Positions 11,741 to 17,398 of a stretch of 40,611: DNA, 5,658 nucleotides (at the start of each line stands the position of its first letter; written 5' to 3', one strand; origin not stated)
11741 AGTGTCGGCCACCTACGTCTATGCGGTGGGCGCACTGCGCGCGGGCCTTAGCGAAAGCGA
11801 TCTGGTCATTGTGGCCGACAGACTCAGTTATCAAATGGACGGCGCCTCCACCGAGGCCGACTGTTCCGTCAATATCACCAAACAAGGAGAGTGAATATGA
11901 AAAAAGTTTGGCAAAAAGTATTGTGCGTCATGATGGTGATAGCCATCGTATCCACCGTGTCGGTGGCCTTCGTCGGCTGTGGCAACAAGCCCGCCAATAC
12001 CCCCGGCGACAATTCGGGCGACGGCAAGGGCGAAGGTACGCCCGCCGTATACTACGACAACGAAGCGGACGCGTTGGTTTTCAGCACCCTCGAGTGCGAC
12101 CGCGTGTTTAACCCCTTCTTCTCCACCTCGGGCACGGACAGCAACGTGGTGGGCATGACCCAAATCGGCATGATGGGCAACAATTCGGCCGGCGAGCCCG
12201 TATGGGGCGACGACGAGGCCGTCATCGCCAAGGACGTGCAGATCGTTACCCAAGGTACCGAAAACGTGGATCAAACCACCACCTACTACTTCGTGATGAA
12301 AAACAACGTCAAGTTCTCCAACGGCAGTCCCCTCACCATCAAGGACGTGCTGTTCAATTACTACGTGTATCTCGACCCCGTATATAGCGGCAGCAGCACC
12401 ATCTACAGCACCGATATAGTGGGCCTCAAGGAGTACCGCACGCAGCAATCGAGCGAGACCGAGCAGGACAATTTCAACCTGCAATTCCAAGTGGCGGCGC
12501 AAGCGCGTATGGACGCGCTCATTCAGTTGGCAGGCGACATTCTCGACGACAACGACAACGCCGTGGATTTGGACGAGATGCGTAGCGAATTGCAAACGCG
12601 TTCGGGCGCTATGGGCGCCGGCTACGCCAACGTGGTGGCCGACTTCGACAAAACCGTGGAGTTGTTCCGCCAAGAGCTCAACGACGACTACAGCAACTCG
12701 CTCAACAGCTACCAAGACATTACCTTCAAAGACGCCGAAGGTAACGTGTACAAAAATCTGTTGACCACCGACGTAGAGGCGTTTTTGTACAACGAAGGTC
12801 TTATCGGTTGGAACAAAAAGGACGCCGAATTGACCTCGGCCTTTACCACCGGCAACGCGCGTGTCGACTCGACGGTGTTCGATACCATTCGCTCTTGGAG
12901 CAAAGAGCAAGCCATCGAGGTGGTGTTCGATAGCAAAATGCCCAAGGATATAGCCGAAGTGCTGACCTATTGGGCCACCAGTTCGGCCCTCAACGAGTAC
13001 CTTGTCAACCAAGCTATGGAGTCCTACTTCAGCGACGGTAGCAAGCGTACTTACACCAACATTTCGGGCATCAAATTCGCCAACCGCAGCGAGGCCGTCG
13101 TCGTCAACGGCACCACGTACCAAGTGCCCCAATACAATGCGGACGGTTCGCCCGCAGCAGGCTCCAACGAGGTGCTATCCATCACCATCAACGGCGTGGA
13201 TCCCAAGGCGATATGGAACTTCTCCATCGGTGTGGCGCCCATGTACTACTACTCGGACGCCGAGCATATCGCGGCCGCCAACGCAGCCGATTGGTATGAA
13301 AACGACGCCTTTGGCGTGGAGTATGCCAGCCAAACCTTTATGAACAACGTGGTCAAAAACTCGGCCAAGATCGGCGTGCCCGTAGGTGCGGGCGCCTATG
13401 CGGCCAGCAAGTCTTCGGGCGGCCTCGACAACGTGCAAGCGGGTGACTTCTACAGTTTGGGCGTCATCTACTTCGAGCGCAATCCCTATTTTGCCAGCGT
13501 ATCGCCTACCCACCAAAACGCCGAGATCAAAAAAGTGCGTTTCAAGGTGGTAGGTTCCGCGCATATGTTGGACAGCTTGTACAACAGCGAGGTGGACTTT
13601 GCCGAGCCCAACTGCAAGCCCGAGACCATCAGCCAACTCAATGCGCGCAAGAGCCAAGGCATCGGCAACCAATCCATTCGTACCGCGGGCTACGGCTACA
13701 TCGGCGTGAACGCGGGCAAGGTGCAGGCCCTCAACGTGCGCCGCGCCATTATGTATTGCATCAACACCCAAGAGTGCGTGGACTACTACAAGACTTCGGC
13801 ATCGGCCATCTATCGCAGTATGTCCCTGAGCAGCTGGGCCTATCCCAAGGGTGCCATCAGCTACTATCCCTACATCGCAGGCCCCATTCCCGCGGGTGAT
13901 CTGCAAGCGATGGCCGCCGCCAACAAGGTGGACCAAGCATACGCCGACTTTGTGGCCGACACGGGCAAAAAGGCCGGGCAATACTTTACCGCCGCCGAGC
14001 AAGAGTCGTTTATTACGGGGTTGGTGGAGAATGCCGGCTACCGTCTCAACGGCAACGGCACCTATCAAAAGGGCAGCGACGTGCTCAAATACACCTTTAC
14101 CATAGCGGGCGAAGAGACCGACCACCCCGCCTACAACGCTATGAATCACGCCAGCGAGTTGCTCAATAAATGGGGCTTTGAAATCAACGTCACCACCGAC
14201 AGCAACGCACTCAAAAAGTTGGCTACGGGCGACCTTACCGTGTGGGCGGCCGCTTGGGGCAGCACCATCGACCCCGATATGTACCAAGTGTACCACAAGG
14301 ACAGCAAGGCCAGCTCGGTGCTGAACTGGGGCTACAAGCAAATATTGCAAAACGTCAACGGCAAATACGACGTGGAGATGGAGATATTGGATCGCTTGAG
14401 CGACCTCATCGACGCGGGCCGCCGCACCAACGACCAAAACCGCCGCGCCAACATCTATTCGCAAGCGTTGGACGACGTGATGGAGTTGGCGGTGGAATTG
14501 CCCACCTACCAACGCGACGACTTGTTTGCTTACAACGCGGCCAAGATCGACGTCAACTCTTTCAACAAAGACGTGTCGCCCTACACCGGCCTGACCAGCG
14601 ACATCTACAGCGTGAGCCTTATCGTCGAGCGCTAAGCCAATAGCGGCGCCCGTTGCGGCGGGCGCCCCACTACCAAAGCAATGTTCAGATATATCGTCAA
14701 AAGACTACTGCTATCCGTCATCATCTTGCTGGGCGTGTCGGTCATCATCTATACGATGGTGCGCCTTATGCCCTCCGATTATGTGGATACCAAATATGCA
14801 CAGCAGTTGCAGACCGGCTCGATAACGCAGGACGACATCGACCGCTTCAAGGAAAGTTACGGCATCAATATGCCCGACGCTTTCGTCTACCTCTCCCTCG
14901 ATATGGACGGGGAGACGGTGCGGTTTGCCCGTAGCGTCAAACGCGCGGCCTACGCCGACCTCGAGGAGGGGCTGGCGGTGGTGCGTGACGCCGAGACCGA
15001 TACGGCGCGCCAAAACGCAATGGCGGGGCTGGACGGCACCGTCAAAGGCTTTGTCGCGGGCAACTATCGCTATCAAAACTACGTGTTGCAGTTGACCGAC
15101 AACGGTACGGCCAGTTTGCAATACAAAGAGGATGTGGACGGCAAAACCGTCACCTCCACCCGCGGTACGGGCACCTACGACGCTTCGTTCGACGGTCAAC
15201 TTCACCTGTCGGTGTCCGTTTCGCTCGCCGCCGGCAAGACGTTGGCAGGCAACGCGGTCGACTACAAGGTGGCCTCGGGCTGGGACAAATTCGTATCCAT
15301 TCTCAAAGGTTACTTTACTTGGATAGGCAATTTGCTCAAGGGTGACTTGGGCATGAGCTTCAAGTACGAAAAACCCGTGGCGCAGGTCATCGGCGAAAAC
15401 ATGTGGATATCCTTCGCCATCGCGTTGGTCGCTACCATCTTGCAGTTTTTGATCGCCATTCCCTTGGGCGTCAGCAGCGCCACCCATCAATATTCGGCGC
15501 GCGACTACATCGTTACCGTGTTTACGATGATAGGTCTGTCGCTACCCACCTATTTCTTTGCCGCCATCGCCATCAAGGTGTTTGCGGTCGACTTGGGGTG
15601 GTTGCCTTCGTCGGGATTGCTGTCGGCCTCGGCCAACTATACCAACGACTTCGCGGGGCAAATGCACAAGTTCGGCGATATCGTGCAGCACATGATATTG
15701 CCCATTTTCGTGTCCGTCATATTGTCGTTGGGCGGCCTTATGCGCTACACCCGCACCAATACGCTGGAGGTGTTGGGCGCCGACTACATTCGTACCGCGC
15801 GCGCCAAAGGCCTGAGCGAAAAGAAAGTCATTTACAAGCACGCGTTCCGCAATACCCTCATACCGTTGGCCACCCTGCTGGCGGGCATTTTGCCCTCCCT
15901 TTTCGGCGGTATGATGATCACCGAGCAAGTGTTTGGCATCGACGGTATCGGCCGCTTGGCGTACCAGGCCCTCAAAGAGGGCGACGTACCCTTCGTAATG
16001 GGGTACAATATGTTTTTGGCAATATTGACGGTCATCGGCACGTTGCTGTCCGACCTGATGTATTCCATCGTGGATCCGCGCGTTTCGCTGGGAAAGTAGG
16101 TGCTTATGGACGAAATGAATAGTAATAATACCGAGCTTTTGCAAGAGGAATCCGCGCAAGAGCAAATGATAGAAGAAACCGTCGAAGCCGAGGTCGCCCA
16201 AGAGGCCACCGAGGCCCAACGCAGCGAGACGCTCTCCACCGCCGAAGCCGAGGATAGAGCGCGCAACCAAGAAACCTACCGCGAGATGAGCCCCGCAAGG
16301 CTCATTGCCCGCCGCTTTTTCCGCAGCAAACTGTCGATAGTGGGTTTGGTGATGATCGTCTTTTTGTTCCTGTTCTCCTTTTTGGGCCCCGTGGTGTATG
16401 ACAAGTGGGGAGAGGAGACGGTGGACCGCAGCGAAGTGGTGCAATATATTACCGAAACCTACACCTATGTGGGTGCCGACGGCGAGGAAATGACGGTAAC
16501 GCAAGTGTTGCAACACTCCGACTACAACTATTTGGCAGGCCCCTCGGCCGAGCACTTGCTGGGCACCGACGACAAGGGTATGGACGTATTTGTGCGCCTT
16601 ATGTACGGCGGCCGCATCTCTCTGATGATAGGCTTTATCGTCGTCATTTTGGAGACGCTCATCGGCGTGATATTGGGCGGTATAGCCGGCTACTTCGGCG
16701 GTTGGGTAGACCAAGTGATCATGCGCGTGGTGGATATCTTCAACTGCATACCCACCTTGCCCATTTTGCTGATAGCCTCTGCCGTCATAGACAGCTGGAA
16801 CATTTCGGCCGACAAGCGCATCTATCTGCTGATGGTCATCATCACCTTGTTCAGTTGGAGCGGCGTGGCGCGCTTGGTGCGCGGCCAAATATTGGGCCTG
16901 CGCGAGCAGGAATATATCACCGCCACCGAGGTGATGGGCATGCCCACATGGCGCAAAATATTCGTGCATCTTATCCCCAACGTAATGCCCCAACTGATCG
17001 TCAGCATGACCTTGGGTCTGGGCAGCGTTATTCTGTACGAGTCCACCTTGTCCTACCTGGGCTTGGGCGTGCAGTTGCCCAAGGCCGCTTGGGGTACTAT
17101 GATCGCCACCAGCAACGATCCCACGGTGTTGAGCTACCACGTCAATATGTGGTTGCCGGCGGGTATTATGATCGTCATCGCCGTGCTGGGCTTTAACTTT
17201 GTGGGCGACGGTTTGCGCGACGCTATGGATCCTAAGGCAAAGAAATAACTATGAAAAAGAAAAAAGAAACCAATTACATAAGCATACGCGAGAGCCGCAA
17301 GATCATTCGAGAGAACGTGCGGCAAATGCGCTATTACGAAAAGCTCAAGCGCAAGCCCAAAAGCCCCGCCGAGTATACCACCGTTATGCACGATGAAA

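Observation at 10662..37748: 27-kb single-strand super-operon: expanded Opp-type importer, giant lipid-anchored S8/LRR protease and five orphan lipoproteins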

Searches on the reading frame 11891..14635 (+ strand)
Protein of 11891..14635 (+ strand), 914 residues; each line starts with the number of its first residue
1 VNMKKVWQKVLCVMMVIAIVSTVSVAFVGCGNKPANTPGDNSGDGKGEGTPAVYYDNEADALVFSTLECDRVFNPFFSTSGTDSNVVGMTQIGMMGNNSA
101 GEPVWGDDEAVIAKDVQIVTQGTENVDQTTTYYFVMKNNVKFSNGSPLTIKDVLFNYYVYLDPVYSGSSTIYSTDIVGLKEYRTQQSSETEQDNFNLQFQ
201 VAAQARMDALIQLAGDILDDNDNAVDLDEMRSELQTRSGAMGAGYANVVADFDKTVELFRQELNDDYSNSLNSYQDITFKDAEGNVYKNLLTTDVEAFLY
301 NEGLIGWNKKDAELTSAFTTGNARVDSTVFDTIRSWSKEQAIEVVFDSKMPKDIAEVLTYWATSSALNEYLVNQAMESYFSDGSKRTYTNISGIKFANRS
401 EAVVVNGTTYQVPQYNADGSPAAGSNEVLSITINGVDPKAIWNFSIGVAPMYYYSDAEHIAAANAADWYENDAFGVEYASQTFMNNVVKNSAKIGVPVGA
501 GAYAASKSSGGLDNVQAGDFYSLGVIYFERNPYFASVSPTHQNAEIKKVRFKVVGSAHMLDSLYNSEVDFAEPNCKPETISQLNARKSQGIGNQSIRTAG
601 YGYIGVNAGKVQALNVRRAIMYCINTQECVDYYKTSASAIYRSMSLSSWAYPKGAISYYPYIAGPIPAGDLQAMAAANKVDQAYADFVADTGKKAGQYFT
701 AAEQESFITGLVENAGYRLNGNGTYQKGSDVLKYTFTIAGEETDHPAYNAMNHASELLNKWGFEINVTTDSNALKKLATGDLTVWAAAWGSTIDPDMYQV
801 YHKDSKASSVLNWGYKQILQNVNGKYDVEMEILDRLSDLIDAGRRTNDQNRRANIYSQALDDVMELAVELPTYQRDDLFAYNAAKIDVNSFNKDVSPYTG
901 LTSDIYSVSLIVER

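Call 4: search_protein_families(library=pfam, proteins=[window:11891-14635:+], max_evalue=0.01)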
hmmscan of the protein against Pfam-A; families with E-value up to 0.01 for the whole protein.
window:11891-14635:+ (914 aa): 1 family
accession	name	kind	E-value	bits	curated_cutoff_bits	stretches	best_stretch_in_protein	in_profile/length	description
PF00496.27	SBP_bac_5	-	2.8e-23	83.1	32.4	2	525-803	131-360/368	Bacterial extracellular solute-binding proteins, family 5 Middle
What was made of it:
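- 11897..14635 (+): g2: 912-aa family-5 solute-binding lipoprotein with an insertion of roughly 250-300 aa. SBP_bac_5 at 2.8e-23 (call 4).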

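Call 29: search_protein_families(library=ncbifam, proteins=[window:11891-14635:+], max_evalue=0.01)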
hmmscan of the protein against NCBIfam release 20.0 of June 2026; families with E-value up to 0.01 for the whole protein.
window:11891-14635:+ (914 aa): 2 families
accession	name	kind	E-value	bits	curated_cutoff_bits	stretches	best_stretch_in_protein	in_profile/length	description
NF045467.1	Opp4A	equivalog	6.4e-17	61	650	2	68-291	44-256/556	oligopeptide ABC transporter substrate-binding protein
TIGR04028.1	SBP_KPN_01854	hypoth_equivalog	2.4e-09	36.3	468.5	1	710-883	324-488/509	TIGR04028 family ABC transporter substrate-binding protein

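Call 61: search_solved_structures(query=window:11891-14635:+, max_evalue=0.001)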
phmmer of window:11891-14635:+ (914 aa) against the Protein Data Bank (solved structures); distinct sequences matched with E-value up to 0.001: 3.
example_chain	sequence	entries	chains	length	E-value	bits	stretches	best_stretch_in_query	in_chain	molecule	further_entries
9p48_A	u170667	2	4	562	3.3e-05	25.5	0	125-169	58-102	Peptide ABC transporter, peptide-binding protein OppA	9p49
4ofl_A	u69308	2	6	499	0.00021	22.8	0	126-157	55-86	Extracytoplasmic Nickel-Binding Protein YpYntA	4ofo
3ry3_A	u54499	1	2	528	0.00025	22.6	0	126-157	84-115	Putative solute-binding protein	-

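Call 101: search_solved_structures(query=A8, max_evalue=0.001, show_alignments=1)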
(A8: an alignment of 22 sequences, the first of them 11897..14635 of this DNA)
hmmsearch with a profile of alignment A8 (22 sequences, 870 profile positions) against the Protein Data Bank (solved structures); distinct sequences matched with E-value up to 0.001: 63 (the best 60 are shown).
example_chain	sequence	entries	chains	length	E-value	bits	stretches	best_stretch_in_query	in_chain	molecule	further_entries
1xoc_A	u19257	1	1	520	5.4e-24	87.7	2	468-764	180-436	Oligopeptide-binding protein appA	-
5u4o_A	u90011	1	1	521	8.3e-20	73.8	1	470-633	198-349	ABC transporter substrate-binding protein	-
9p48_A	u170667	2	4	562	1e-19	73.5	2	464-685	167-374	Peptide ABC transporter, peptide-binding protein OppA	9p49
5isu_A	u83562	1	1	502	5e-15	58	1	461-670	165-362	Lmo0135 protein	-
3drf_A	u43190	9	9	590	1.6e-12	49.7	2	498-605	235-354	Oligopeptide-binding protein oppA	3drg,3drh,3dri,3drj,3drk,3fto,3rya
6wm6_A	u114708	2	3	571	4.9e-12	48.1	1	496-593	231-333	Extracellular solute-binding protein, family 5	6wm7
8efz_A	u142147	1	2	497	1.1e-11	46.9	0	102-142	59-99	Extracellular solute-binding protein family 5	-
3tpa_A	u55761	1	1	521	3.4e-11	45.3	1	440-605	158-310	Heme-binding protein A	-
5f1q_A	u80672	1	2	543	1.5e-10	43.2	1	463-629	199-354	Periplasmic dipeptide transport protein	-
8ay0_A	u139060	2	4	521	1.6e-10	43.1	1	106-177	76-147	Dipeptide-binding protein DppE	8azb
8upi_A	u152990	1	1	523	2.4e-10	42.5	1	497-633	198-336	Peptide ABC transporter substrate-binding protein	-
8z1z_F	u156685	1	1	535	6.1e-10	41.2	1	470-629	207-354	Dipeptide-binding protein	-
8z1y_F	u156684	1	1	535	6.4e-10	41.1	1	470-629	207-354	Dipeptide-binding protein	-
3m8u_A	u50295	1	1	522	7.5e-10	40.9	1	442-631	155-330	Heme-binding protein A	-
6i3g_A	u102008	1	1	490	1.8e-09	39.6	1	461-602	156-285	ABC transporter, substrate-binding protein, family 5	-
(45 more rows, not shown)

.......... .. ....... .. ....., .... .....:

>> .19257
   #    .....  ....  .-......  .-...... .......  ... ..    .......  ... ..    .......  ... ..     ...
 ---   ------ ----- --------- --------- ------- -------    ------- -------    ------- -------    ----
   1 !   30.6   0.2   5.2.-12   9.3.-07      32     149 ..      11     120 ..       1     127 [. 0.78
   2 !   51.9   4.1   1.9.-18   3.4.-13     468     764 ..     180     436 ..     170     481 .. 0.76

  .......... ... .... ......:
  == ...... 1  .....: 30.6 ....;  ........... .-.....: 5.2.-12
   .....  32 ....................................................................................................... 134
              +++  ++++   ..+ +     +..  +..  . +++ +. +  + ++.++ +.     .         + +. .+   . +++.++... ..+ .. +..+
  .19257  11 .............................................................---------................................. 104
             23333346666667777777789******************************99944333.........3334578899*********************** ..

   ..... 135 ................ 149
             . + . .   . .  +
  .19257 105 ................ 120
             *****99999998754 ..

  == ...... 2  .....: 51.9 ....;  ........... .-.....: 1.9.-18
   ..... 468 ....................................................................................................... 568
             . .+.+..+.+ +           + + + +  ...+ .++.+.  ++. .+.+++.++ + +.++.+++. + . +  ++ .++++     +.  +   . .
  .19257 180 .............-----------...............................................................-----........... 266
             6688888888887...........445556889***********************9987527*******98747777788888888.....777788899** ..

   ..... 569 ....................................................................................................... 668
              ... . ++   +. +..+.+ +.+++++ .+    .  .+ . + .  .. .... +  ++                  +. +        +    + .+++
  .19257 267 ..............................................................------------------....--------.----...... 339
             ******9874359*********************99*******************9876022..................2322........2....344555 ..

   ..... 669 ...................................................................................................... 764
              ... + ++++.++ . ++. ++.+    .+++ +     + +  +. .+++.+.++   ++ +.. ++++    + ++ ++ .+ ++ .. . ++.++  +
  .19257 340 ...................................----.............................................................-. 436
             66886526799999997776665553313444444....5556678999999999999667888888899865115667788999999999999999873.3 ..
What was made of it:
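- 11897..14635 (+): The insert lies between AppA residues 120 and 180 (call 101).
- On Opp/Dpp (PepT family, TC 3.A.1.5) ABC importer: NikA-type binders score lower (call 101).
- The SBP family profile is closest to peptide-binding SBPs such as AppA, OppA and DppA (call 101).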

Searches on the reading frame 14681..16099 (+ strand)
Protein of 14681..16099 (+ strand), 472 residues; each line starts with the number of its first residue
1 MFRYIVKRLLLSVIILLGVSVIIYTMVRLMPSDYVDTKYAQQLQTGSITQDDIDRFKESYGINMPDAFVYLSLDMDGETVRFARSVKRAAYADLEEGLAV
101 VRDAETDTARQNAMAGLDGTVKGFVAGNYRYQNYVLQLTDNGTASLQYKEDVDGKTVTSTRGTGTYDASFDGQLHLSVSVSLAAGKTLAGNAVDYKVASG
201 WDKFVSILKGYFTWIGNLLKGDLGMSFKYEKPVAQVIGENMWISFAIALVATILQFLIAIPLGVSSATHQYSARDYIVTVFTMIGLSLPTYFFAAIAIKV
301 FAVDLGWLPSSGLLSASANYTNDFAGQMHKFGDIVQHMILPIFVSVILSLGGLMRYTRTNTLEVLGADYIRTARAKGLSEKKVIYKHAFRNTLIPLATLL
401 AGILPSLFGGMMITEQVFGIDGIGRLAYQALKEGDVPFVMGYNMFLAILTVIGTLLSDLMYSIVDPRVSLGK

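Call 4: search_protein_families(library=pfam, proteins=[window:14681-16099:+], max_evalue=0.01)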
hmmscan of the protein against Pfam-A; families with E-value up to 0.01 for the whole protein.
window:14681-16099:+ (472 aa): 2 families
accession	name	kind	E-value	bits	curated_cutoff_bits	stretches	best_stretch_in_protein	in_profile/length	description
PF00528.27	BPD_transp_1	-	1.3e-34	120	26.4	1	259-469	1-183/184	Binding-protein-dependent transport system inner membrane component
PF19300.4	BPD_transp_1_N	-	1.6e-05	25.5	23.8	1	1-65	1-60/114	Binding-prot-dependent transport system membrane comp, N-term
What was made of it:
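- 14681..16099 (+): g3: OppB-like permease, 472 aa, with a loop insertion of about 140 aa. BPD_transp_1 and BPD_transp_1_N (call 4).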

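Call 29: search_protein_families(library=ncbifam, proteins=[window:14681-16099:+], max_evalue=0.01)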
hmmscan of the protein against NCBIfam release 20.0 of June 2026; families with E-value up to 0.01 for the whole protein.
window:14681-16099:+ (472 aa): 22 families
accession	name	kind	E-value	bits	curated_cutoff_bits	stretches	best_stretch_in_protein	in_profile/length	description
NF045472.1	Opp4B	equivalog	2.6e-74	250.4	450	2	206-468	61-318/319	oligopeptide ABC transporter permease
NF045470.1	Opp2B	equivalog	3.9e-64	216.7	350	2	206-468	56-299/300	nickel ABC transporter permease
NF045471.1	Opp3B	equivalog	4e-56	190.7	480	1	207-470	59-304/308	oligopeptide ABC transporter permease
NF045469.1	Opp1B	equivalog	4.1e-55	187.5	380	3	335-468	174-306/307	nickel/cobalt ABC transporter permease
NF007677.0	PRK10352.1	equivalog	2.4e-50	171.4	433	2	207-470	64-308/314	nickel ABC transporter permease subunit NikB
TIGR02789.1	nickel_nikB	equivalog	1.9e-48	165.5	447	2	210-469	67-307/314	nickel ABC transporter permease subunit NikB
NF008161.0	PRK10914.1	equivalog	4.2e-44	151.1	590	1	206-469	61-336/339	dipeptide ABC transporter permease DppB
NF007008.0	PRK09471.1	equivalog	4.4e-43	147.9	388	1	206-468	58-304/306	oligopeptide ABC transporter permease OppB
NF011661.0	PRK15081.1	equivalog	4.8e-43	147.8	463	1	199-468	55-303/306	glutathione ABC transporter permease GsiC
NF011712.0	PRK15133.1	subfamily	1.3e-42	146.1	445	1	199-470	93-361/364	microcin C ABC transporter permease YejB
NF043081.1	MMSYN1_0165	equivalog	2.5e-42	145.3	350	1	209-471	145-387/388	oligopeptide ABC transporter permease OppB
NF011690.0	PRK15110.1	equivalog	1.6e-30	106.7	432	1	192-466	25-311/321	putrescine export ABC transporter permease SapB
NF011596.0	PRK15021.1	subfamily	4.3e-05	22.7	439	1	344-438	209-308/341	microcin C ABC transporter permease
TIGR01097.1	PhnE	equivalog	7.1e-05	22.4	216.7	1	197-302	32-124/252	phosphonate ABC transporter, permease protein PhnE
NF045476.1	Opp4C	equivalog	9.1e-05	21.9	350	1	243-396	78-198/278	oligopeptide ABC transporter permease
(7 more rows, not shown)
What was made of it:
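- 14681..16099 (+): Best NCBIfam match is Opp4B, below its cut-off (call 29).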

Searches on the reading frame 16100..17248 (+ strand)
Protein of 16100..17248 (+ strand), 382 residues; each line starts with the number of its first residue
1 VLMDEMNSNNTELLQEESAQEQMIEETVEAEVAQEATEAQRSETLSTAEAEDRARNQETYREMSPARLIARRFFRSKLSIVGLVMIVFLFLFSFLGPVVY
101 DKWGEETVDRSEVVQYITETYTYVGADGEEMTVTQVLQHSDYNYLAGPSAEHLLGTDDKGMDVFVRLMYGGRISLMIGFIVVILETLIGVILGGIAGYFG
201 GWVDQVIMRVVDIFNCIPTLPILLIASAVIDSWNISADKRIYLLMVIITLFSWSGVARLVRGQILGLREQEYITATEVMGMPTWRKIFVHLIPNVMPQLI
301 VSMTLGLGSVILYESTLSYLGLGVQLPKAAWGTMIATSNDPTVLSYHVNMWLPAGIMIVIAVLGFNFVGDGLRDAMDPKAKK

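Call 4: search_protein_families(library=pfam, proteins=[window:16100-17248:+], max_evalue=0.01)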
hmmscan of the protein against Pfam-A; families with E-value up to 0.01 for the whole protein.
window:16100-17248:+ (382 aa): 2 families
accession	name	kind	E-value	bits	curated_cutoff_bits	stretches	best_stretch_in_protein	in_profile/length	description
PF00528.27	BPD_transp_1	-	3.8e-33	115.2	26.4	1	189-381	1-183/184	Binding-protein-dependent transport system inner membrane component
PF12911.12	OppC_N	-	2.1e-09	37.6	23.9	1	64-101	1-40/53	N-terminal TM domain of oligopeptide transport permease C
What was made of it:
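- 16100..17248 (+): g4: OppC-like permease with an acidic N-terminal extension. OppC_N + BPD_transp_1 (call 4).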

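Call 29: search_protein_families(library=ncbifam, proteins=[window:16100-17248:+], max_evalue=0.01)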
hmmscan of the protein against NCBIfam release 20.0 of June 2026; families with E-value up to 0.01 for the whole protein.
window:16100-17248:+ (382 aa): 21 families
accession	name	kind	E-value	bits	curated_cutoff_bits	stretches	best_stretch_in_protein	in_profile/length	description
NF045476.1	Opp4C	equivalog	4.3e-97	324.7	350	1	64-379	1-278/278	oligopeptide ABC transporter permease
NF045475.1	Opp3C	equivalog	3.4e-65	220.3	450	1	47-381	5-328/328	oligopeptide ABC transporter permease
NF045474.1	Opp2C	equivalog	8.9e-63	212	300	1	143-377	11-236/236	nickel transporter permease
NF045473.1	Opp1C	equivalog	6.8e-59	199.4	350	1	128-379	24-266/267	nickel/cobalt ABC transporter permease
TIGR02790.1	nickel_nikC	equivalog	3.2e-58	197.3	358.45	1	144-377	34-258/258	nickel ABC transporter permease subunit NikC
NF008160.0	PRK10913.1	equivalog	3.8e-57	194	483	1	144-381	71-299/300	dipeptide ABC transporter permease DppC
NF007376.0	PRK09881.1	equivalog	2.8e-54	184.1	434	1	144-381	66-294/298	D,D-dipeptide ABC transporter permease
NF011662.0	PRK15082.1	equivalog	6.9e-54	183.2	484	1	140-381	68-301/303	glutathione ABC transporter permease GsiD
NF007738.0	PRK10417.1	equivalog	8.5e-54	182.9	335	1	144-380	44-271/277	nickel ABC transporter permease subunit NikC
NF011935.0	PRK15406.1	equivalog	1.9e-53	182.2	433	1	149-380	79-301/302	oligopeptide ABC transporter permease OppC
NF047573.1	opine_perm_CntC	exception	8.5e-46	156.5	440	1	143-379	43-270/271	staphylopine uptake ABC transporter permease subunit CntC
NF043080.1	MMSYN1_0166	equivalog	7.4e-43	146.6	370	1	127-380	59-305/307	oligopeptide ABC transporter permease OppC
NF011596.0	PRK15021.1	subfamily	2.3e-33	115.6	439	1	139-379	108-338/341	microcin C ABC transporter permease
NF011691.0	PRK15111.1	equivalog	1.8e-27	96.7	379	1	151-377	75-292/296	putrescine export ABC transporter permease SapC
NF045470.1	Opp2B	equivalog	8.8e-07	28.4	350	1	86-326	6-258/300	nickel ABC transporter permease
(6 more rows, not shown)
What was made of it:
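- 16100..17248 (+): Opp4C scores 324.7 bits against a cut-off of 350 (call 29).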
